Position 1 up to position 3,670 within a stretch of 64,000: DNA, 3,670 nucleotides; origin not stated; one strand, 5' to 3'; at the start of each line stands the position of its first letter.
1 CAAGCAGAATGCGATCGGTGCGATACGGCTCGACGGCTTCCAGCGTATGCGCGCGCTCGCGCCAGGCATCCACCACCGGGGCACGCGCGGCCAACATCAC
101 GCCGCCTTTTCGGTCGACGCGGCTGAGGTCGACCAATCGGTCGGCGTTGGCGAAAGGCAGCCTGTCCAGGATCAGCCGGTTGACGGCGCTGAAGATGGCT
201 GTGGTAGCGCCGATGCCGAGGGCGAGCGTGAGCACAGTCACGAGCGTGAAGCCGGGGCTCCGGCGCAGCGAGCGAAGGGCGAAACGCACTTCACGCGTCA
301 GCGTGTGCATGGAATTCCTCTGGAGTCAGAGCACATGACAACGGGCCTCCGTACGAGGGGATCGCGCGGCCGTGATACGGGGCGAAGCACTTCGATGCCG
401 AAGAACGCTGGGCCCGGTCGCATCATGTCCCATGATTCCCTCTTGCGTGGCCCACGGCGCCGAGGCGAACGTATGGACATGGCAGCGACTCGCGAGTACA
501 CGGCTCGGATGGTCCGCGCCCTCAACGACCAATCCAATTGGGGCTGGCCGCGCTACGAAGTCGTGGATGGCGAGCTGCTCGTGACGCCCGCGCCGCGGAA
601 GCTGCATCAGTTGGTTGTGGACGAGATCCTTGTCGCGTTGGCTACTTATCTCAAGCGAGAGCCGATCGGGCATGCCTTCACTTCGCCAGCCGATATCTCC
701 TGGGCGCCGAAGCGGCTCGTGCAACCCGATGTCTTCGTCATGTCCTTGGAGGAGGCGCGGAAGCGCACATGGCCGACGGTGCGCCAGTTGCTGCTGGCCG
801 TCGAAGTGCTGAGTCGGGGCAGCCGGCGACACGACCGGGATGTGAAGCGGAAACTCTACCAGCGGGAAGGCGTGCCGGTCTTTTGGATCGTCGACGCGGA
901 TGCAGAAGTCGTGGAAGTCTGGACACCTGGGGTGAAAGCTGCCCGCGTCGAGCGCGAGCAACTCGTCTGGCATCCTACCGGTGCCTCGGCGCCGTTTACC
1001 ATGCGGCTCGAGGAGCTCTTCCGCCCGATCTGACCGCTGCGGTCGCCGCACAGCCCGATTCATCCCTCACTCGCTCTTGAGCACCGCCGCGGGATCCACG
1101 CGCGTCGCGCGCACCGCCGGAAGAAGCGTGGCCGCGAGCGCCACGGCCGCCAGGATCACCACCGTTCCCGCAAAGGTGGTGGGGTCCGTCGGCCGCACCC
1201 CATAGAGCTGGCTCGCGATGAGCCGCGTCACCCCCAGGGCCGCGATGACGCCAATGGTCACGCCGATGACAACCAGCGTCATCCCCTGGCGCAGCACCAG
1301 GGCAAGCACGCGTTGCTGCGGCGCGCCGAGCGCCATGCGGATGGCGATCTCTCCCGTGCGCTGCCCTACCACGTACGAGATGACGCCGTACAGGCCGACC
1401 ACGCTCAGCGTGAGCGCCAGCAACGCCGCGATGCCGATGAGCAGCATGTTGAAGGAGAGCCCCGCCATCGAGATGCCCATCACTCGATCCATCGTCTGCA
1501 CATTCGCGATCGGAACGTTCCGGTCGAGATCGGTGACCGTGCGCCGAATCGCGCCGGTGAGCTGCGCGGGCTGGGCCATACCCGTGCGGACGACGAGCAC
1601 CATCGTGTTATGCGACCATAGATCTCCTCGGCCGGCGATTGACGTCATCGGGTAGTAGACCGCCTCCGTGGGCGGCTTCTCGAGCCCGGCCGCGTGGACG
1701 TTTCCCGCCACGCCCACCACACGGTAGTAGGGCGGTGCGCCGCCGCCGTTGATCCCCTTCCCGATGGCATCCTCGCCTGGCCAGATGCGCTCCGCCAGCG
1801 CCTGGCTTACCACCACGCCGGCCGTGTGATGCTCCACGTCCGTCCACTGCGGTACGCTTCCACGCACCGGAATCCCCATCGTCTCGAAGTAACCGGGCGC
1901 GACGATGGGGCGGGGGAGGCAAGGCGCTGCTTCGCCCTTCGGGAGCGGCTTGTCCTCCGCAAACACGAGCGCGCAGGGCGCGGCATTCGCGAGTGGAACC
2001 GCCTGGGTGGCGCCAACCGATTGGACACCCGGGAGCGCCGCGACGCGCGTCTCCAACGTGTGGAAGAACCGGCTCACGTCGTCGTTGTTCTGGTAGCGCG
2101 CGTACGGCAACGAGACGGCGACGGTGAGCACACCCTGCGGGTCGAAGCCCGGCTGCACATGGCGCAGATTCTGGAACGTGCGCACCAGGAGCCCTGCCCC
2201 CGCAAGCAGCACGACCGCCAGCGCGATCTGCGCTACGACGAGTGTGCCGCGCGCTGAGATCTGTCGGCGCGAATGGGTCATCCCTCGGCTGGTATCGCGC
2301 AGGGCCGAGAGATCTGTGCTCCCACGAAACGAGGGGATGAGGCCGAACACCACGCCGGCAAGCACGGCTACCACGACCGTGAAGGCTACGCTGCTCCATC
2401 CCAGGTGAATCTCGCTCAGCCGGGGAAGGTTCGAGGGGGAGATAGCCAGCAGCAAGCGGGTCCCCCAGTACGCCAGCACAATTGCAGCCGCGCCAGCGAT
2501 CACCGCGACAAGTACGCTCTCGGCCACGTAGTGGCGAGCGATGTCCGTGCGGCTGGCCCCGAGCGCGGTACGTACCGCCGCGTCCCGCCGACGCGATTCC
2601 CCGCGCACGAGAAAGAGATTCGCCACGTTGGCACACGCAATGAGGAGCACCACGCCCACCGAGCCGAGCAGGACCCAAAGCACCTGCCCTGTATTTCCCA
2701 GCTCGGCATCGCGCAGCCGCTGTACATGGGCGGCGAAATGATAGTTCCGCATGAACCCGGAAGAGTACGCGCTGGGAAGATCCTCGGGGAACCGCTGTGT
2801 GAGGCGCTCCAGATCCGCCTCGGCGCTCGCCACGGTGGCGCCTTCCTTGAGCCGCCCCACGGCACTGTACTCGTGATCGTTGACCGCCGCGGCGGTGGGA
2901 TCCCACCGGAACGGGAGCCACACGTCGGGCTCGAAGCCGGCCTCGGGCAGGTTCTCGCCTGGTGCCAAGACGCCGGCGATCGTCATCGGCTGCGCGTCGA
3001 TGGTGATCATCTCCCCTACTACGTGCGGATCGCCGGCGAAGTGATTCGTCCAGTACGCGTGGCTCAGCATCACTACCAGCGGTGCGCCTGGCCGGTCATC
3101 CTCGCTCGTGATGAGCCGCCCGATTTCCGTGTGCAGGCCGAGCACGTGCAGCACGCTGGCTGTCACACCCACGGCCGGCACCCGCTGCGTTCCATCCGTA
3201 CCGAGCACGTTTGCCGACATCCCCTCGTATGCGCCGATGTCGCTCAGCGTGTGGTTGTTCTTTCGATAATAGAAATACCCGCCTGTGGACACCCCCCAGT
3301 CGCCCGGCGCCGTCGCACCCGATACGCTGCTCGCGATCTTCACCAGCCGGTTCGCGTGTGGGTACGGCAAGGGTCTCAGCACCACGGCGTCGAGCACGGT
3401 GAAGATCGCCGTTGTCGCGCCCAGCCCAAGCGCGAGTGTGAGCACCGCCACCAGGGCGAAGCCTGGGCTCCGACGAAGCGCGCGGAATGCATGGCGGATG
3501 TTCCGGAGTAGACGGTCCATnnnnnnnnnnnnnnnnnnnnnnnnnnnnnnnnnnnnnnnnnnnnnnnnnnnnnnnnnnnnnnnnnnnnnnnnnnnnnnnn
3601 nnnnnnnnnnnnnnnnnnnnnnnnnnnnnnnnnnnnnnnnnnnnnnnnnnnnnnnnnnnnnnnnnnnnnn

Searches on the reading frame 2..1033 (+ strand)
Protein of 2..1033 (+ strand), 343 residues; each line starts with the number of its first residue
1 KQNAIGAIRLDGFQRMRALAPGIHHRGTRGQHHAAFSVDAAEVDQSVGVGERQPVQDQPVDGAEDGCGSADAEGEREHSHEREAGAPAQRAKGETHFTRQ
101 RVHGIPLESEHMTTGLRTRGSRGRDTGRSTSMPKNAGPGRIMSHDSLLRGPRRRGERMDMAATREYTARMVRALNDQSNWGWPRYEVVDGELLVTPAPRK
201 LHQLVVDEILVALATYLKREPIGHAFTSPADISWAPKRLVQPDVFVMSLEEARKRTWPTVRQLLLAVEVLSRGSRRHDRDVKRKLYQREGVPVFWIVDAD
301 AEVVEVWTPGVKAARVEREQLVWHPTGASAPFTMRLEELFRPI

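Call 26: search_protein_families(library=pfam, proteins=[window:2-1033:+], max_evalue=0.0001)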
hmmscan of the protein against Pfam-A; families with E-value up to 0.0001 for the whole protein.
window:2-1033:+ (343 aa): 1 family
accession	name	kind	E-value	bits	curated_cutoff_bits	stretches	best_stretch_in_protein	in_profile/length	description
PF05685.18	Uma2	-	2.7e-26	92.5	27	1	183-316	13-151/172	Putative restriction endonuclease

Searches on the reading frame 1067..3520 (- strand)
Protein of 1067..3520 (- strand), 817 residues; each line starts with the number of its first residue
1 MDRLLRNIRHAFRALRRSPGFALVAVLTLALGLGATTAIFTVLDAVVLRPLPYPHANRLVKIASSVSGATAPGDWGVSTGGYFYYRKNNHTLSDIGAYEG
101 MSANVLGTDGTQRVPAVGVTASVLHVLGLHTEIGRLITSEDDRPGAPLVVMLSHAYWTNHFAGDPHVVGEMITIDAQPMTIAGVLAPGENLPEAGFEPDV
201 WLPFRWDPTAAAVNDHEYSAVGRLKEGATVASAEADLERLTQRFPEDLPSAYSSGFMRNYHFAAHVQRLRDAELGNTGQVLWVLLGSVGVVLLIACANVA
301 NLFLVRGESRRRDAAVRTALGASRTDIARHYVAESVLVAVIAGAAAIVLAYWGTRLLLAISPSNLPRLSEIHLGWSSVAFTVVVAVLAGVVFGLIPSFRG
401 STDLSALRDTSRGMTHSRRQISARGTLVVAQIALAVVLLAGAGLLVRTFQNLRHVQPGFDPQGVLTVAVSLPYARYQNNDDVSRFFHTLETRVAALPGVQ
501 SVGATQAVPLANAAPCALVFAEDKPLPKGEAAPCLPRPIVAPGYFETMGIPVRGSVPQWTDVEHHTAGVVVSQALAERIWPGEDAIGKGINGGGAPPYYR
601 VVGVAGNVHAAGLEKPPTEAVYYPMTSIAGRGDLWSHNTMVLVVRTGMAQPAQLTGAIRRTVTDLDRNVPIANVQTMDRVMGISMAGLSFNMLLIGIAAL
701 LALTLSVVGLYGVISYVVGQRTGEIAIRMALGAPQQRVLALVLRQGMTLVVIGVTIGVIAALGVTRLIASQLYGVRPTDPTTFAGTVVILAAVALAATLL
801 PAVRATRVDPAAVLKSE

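Call 26: search_protein_families(library=pfam, proteins=[window:1067-3520:-], max_evalue=0.0001)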
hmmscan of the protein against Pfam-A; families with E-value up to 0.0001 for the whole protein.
window:1067-3520:- (817 aa): 2 families
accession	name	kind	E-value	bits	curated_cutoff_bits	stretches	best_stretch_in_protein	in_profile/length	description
PF12704.14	MacB_PCD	-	4.9e-29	102.5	27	2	23-239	2-206/207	MacB-like periplasmic core domain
PF02687.27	FtsX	-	1.4e-25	90.1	25.5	2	288-399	4-114/120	FtsX-like permease C-terminal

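Call 59: find_encoding_contigs(protein=window:1067-3520:-, flank=10000, max_places=2)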
Protein window:1067-3520:- (817 aa): no gene with exactly this product is on record in the collection.
